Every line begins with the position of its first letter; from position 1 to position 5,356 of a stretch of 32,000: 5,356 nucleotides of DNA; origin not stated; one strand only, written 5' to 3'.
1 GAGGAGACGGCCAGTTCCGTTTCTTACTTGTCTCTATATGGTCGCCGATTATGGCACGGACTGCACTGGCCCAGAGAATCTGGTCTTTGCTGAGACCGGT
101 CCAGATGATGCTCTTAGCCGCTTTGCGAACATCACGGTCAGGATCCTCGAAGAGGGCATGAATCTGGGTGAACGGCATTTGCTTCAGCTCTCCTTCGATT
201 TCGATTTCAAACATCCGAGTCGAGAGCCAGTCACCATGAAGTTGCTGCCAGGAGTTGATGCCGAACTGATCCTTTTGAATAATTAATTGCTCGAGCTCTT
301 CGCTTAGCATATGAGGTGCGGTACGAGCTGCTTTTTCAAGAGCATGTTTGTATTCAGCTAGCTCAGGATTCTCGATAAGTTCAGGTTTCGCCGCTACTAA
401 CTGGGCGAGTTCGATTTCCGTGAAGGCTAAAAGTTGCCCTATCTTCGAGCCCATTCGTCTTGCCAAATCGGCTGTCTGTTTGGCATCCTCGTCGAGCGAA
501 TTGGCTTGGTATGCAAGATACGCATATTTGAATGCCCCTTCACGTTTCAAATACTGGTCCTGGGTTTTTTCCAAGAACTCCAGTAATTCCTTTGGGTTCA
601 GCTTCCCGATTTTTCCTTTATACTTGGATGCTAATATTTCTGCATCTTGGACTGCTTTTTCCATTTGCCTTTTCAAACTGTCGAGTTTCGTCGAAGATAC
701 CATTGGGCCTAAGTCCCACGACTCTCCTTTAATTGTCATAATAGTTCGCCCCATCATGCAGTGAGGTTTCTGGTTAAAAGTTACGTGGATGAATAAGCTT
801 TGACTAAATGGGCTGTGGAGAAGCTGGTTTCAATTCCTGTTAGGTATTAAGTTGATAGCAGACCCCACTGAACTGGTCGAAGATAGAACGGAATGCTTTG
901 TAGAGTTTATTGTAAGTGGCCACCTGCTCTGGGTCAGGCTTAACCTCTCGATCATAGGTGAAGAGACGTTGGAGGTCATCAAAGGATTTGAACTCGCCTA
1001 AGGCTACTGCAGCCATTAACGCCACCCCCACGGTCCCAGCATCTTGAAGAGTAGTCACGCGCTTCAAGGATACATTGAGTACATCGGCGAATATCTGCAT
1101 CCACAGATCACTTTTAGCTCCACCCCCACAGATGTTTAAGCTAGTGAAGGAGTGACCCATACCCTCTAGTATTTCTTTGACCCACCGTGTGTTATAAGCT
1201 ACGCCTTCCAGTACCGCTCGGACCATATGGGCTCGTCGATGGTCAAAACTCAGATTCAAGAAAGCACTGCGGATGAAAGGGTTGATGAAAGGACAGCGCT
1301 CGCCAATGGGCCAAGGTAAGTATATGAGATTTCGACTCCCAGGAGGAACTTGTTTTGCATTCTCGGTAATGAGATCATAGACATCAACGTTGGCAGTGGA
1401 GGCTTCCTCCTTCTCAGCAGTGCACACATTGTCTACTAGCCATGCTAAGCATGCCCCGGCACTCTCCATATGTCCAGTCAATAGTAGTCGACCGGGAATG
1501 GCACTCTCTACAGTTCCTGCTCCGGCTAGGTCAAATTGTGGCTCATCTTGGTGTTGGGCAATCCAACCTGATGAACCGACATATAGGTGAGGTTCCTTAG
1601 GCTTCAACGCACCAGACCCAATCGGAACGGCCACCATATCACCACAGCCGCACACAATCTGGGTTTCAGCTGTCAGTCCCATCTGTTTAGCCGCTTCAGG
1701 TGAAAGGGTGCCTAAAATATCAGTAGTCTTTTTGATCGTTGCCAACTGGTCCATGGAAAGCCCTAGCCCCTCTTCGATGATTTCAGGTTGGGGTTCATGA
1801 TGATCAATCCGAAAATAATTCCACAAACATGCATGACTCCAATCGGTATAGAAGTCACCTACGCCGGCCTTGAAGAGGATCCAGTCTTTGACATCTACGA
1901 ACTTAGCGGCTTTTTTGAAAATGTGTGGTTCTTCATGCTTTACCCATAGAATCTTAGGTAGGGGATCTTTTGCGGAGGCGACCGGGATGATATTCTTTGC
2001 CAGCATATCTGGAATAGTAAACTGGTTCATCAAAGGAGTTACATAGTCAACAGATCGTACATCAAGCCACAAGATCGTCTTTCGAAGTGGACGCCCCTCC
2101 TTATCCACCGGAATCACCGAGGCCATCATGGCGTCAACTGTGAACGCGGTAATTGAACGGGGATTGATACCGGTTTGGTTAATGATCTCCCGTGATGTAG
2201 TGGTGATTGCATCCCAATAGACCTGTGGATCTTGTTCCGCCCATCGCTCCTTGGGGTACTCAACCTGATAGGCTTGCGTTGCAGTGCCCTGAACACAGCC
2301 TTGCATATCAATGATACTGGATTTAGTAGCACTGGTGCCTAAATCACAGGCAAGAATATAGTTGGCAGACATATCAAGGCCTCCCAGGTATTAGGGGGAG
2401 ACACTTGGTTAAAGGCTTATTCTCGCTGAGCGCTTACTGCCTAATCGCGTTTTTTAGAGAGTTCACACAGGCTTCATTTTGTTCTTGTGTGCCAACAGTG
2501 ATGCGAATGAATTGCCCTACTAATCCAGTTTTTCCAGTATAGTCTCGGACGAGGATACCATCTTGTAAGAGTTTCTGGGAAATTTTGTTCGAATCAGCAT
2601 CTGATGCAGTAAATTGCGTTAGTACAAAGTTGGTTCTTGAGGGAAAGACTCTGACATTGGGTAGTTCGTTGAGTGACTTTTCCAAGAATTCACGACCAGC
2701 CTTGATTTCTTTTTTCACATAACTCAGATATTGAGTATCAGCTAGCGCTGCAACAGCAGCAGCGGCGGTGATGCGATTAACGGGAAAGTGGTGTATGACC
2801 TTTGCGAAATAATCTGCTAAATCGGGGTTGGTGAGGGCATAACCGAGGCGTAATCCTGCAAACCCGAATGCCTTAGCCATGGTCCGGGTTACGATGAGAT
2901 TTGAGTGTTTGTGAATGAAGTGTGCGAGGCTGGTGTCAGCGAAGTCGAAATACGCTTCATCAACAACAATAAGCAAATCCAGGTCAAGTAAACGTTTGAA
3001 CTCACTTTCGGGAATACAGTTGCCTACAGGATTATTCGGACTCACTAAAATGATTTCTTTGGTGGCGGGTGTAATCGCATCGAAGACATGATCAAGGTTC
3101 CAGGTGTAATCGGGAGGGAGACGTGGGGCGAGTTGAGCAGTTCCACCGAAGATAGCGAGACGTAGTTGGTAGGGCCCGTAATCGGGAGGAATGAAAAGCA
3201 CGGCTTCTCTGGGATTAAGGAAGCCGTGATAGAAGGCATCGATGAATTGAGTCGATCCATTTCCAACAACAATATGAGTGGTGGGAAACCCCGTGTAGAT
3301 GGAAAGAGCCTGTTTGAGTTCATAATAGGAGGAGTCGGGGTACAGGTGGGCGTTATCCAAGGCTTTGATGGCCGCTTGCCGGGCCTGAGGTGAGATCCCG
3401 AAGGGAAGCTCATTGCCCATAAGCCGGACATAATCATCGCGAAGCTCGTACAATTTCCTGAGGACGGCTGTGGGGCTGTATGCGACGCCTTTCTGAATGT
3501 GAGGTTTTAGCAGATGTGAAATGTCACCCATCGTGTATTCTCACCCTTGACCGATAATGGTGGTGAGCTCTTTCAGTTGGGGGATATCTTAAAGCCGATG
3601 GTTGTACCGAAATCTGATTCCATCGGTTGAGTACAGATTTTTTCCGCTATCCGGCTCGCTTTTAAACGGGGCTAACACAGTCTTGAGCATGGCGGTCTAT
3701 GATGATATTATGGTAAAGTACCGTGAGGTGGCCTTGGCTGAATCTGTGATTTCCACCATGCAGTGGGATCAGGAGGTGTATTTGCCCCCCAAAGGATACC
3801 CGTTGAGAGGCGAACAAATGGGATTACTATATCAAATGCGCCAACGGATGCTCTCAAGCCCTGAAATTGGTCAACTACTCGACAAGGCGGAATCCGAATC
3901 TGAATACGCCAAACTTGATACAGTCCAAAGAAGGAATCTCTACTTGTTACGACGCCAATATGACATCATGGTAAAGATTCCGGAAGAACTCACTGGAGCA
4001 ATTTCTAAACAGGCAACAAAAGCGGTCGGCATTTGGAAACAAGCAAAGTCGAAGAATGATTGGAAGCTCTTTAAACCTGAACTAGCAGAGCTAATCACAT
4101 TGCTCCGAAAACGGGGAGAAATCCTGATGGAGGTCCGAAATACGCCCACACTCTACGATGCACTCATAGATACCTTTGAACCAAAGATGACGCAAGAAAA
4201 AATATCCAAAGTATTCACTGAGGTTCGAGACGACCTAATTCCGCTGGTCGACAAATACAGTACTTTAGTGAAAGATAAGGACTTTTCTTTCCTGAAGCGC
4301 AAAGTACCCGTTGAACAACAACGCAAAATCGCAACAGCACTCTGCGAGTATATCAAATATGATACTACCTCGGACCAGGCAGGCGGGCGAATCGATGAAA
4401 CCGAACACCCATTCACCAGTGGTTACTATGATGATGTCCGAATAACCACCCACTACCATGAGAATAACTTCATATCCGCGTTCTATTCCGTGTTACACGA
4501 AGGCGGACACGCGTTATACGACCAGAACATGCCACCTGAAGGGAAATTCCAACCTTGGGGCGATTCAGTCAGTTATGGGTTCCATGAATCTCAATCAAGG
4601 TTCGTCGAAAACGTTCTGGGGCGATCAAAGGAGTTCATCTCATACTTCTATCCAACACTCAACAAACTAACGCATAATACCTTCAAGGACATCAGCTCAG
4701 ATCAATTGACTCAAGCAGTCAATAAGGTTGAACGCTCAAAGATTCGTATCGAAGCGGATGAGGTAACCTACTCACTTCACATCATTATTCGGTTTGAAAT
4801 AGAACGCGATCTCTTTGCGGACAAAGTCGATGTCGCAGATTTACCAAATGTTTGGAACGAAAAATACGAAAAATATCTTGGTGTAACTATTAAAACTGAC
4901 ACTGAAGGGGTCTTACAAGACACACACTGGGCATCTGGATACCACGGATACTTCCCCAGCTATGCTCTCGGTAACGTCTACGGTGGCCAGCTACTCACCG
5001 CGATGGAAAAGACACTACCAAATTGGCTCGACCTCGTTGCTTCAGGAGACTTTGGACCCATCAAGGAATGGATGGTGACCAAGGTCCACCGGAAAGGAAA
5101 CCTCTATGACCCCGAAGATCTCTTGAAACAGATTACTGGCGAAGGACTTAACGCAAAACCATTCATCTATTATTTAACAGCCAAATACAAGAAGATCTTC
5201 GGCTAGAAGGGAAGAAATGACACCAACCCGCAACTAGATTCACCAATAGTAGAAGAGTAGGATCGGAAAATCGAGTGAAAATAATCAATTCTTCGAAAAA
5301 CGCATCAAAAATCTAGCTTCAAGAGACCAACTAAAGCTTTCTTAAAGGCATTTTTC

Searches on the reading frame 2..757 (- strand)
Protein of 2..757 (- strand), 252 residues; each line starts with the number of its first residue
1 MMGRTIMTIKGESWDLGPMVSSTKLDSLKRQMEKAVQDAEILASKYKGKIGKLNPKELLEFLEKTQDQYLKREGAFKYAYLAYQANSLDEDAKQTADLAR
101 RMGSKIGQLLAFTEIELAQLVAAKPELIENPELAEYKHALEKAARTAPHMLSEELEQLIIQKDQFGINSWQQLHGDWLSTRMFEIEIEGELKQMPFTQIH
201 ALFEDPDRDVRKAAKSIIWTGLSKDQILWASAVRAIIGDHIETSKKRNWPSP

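Call 7: search_protein_families(library=pfam, max_evalue=0.00001, proteins=[window:2-757:-])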
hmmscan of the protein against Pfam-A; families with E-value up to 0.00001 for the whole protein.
window:2-757:- (252 aa): 1 family
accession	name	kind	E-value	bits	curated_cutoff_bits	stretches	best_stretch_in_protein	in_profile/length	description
PF08439.15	Peptidase_M3_N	-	1.3e-10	41.7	25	1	126-173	12-60/70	Oligopeptidase F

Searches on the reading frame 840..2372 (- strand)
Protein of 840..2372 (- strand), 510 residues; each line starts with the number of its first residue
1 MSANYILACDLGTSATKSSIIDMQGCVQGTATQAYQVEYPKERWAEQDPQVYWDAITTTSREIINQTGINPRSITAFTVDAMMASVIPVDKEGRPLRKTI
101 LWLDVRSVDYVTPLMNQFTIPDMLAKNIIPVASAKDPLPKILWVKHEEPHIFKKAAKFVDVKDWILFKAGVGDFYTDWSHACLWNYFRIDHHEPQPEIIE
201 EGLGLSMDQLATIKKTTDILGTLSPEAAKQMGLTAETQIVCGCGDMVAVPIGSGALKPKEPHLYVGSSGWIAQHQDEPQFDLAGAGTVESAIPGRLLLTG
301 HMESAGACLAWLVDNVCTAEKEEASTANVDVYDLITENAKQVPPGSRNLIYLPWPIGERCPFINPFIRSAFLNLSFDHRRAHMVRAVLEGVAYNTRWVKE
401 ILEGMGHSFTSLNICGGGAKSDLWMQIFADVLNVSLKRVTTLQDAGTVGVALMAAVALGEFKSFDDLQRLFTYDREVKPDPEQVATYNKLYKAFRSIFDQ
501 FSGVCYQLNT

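Call 7: search_protein_families(library=pfam, max_evalue=0.00001, proteins=[window:840-2372:-])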
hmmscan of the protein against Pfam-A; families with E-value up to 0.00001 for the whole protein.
window:840-2372:- (510 aa): 2 families
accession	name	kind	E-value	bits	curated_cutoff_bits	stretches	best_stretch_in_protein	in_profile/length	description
PF00370.27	FGGY_N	-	2.6e-47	161.9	28.8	1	5-250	1-243/245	FGGY family of carbohydrate kinases, N-terminal domain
PF02782.22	FGGY_C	-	2.8e-32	112.5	27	1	283-457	24-197/198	FGGY family of carbohydrate kinases, C-terminal domain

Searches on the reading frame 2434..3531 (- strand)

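Call 7: search_protein_families(library=pfam, max_evalue=0.00001, proteins=[window:2434-3531:-])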
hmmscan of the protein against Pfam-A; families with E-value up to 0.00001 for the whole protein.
window:2434-3531:- (365 aa): 1 family
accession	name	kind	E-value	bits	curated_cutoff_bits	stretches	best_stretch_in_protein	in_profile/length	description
PF00155.27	Aminotran_1_2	-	4e-50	171.5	19.7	1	33-358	2-360/361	Aminotransferase class I and II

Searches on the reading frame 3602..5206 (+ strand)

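Call 7: search_protein_families(library=pfam, max_evalue=0.00001, proteins=[window:3602-5206:+])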
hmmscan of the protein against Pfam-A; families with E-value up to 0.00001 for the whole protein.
window:3602-5206:+ (534 aa): 1 family
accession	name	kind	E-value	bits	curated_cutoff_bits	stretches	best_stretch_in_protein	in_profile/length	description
PF02074.21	Peptidase_M32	-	5.4e-172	573.3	25.1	1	39-529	5-489/489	Carboxypeptidase Taq (M32) metallopeptidase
